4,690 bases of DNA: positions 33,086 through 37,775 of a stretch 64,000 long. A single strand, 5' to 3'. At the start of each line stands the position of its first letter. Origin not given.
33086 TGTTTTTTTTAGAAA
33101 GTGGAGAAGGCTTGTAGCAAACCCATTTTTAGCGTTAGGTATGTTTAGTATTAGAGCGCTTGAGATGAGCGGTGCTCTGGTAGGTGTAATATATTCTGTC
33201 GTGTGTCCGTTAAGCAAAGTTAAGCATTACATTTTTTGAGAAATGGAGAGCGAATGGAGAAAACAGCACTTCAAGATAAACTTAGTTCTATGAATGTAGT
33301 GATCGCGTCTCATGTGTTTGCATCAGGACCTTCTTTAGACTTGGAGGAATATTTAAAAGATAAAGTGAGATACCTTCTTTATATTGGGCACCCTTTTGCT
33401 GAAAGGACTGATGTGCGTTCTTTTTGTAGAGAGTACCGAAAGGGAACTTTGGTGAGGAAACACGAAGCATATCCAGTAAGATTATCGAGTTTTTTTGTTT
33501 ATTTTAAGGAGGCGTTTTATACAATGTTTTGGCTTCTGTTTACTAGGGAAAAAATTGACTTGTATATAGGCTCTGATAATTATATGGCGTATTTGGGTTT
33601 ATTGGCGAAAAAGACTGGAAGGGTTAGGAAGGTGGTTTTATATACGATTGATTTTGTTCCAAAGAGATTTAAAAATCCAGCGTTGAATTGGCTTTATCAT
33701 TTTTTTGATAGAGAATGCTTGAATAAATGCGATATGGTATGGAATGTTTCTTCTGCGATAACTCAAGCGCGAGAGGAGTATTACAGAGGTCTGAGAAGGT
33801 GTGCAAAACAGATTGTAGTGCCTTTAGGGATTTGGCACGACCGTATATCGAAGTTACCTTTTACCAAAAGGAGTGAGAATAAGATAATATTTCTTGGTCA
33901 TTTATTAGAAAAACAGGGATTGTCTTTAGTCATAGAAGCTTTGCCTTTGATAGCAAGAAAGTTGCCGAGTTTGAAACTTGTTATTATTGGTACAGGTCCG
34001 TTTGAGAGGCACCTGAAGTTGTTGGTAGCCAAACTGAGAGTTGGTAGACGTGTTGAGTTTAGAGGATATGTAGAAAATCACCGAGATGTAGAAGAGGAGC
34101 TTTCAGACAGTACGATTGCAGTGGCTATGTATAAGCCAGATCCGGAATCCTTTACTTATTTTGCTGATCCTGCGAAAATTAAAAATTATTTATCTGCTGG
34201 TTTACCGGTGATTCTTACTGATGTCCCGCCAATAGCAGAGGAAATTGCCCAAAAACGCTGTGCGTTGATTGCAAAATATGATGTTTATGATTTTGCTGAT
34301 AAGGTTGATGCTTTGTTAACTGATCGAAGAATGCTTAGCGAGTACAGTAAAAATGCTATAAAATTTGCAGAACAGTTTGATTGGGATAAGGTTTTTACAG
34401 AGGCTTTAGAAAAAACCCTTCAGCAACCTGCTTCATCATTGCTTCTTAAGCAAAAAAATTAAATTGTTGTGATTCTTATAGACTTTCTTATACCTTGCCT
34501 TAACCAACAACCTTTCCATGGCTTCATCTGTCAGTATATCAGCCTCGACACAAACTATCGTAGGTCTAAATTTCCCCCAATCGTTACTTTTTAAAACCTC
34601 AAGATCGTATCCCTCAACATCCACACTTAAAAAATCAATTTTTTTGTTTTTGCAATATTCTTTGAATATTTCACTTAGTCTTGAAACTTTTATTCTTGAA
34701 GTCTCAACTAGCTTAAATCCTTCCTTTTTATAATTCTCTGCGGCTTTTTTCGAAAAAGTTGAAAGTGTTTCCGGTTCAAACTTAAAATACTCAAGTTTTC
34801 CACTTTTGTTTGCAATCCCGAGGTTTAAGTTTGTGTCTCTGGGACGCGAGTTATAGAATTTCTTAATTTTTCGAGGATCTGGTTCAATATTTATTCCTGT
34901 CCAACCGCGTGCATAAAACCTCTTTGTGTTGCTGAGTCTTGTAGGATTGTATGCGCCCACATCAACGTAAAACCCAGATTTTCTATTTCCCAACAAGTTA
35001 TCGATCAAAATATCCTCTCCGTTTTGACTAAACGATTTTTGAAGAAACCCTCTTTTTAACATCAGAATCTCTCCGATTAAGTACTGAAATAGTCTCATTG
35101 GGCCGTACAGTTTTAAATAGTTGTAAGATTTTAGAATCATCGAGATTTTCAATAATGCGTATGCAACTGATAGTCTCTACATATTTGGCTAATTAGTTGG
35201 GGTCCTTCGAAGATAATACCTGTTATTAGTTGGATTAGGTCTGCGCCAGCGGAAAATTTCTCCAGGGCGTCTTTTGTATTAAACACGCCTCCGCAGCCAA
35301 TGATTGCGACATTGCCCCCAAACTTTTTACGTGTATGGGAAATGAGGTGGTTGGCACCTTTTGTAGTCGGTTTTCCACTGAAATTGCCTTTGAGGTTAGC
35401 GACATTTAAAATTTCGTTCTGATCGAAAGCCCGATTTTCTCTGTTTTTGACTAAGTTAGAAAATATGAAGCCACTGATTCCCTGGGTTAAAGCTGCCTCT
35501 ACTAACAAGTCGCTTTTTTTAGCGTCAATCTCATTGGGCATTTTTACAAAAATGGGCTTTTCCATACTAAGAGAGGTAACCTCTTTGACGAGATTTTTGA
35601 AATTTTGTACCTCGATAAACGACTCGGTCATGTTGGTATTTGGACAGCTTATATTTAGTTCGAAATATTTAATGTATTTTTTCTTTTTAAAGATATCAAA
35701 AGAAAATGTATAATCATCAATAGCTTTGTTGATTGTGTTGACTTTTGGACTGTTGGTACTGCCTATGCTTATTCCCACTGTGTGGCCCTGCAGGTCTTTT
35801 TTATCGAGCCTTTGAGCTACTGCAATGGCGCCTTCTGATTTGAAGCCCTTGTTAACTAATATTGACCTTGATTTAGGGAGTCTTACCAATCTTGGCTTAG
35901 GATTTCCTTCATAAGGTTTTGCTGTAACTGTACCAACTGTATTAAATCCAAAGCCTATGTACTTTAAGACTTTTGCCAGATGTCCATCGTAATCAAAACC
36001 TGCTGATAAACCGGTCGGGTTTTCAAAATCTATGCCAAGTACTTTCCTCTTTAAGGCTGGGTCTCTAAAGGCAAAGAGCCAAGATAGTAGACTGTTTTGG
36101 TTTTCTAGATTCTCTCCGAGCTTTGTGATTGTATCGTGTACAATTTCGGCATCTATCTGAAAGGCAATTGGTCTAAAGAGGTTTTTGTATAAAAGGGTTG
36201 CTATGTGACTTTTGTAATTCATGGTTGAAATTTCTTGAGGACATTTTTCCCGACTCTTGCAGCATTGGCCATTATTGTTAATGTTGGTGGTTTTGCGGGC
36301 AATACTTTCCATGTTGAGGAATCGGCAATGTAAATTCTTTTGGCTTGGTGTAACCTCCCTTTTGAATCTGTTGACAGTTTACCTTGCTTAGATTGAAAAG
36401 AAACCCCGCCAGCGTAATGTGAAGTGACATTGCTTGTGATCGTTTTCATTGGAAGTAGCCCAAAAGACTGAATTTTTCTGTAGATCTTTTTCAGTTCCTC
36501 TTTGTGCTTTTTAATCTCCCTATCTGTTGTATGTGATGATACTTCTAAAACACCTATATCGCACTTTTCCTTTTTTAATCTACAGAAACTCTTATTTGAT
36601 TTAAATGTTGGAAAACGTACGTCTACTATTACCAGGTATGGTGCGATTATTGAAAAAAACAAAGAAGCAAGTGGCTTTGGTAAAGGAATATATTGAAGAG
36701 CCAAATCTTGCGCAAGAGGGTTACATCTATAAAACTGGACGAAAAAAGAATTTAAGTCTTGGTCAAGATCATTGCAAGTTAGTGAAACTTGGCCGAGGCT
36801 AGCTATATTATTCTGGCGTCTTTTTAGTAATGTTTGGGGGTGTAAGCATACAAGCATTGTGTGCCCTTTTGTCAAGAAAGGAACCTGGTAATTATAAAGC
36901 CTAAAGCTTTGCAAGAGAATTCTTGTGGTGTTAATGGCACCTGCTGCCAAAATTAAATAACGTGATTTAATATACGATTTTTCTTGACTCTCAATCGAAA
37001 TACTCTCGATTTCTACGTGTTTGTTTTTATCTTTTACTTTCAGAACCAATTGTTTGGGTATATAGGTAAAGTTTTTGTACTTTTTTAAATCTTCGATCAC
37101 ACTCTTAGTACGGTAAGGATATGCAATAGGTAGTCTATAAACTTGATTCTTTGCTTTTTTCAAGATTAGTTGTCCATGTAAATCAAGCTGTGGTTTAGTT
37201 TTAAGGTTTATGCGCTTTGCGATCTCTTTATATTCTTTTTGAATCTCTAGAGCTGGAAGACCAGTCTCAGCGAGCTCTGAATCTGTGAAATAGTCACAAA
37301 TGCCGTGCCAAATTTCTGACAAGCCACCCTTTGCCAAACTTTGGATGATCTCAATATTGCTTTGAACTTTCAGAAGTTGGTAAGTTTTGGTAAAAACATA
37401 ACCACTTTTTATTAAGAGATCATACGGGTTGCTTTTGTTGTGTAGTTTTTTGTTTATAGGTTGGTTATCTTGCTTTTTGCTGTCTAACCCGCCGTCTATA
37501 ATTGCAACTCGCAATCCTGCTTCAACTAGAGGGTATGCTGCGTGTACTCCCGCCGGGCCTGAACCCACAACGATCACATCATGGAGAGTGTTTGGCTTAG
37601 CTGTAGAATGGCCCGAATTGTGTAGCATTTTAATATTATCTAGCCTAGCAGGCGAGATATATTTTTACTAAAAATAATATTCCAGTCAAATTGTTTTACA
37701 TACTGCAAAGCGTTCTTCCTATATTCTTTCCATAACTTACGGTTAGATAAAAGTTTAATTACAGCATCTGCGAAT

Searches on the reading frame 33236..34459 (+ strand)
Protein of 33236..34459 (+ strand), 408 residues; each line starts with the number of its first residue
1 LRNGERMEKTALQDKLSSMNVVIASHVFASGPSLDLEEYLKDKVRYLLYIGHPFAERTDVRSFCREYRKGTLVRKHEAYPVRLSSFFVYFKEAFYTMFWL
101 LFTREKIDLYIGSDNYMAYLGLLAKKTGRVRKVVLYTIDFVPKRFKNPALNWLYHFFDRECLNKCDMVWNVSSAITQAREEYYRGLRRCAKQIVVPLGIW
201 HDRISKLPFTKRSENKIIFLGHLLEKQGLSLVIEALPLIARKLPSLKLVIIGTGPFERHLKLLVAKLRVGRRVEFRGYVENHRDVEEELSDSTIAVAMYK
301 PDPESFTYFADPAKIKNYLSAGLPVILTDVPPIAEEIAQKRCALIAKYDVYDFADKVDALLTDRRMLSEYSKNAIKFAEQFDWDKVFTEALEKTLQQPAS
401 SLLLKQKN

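Call 67: search_protein_families(library=pfam, proteins=[window:33236-34459:+], max_evalue=0.001)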
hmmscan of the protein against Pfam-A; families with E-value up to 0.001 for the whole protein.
window:33236-34459:+ (408 aa): 3 families
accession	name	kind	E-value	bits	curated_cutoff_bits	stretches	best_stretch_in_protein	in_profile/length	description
PF00534.26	Glycos_transf_1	-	4.4e-24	85.4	26.4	1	212-376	13-171/172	Glycosyl transferases group 1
PF13692.12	Glyco_trans_1_4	-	5.5e-21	75.8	27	1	215-363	2-142/142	Glycosyl transferases group 1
PF13439.12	Glyco_transf_4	-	0.00086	19.8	28.5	0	46-199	7-166/170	Glycosyltransferase Family 4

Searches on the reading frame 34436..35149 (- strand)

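Call 67: search_protein_families(library=pfam, proteins=[window:34436-35149:-], max_evalue=0.001)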
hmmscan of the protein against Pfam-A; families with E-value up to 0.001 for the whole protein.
window:34436-35149:- (237 aa): 1 family
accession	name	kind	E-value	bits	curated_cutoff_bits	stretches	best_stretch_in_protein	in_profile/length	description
PF05050.19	Methyltransf_21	-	1.9e-25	90.4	22.7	1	63-204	1-149/173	Methyltransferase FkbM domain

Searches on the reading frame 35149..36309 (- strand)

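Call 67: search_protein_families(library=pfam, proteins=[window:35149-36309:-], max_evalue=0.001)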
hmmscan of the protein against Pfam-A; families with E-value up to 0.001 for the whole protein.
window:35149-36309:- (386 aa): 1 family
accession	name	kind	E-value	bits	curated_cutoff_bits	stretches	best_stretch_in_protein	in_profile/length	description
PF01180.27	DHO_dh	-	8.8e-56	189.7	27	1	86-379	2-286/291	Dihydroorotate dehydrogenase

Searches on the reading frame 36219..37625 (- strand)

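Call 67: search_protein_families(library=pfam, proteins=[window:36219-37625:-], max_evalue=0.001)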
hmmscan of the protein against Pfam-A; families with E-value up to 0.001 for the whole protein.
window:36219-37625:- (468 aa): 10 families
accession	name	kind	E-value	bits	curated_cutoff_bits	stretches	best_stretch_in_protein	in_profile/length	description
PF07992.20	Pyr_redox_2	-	7.2e-08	32.6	26.1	1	15-230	1-109/291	Pyridine nucleotide-disulphide oxidoreductase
PF12831.13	FAD_oxidored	-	1.3e-05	25.1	27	0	16-44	1-29/416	FAD dependent oxidoreductase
PF05199.19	GMC_oxred_C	-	1.6e-05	25.9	24.6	1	400-455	84-139/139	GMC oxidoreductase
PF00890.30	FAD_binding_2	-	1.6e-05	24.8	20.4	1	16-46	1-31/414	FAD binding domain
PF03486.20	HI0933_like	-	8.3e-05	22.6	50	0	15-46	1-32/244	HI0933-like protein Rossmann domain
PF01266.30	DAO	-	0.00011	22.4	27.9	1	16-46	1-31/353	FAD dependent oxidoreductase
PF01134.28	GIDA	-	0.00012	21.7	22.1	0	16-44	1-29/391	Glucose inhibited division protein A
PF01494.25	FAD_binding_3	-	0.00016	21.5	22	0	16-44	3-31/349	FAD binding domain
PF01946.23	Thi4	-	0.00021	21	26.2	1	15-44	18-48/235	Thi4 family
PF13738.12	Pyr_redox_3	-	0.00022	21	30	0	18-51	1-35/305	Pyridine nucleotide-disulphide oxidoreductase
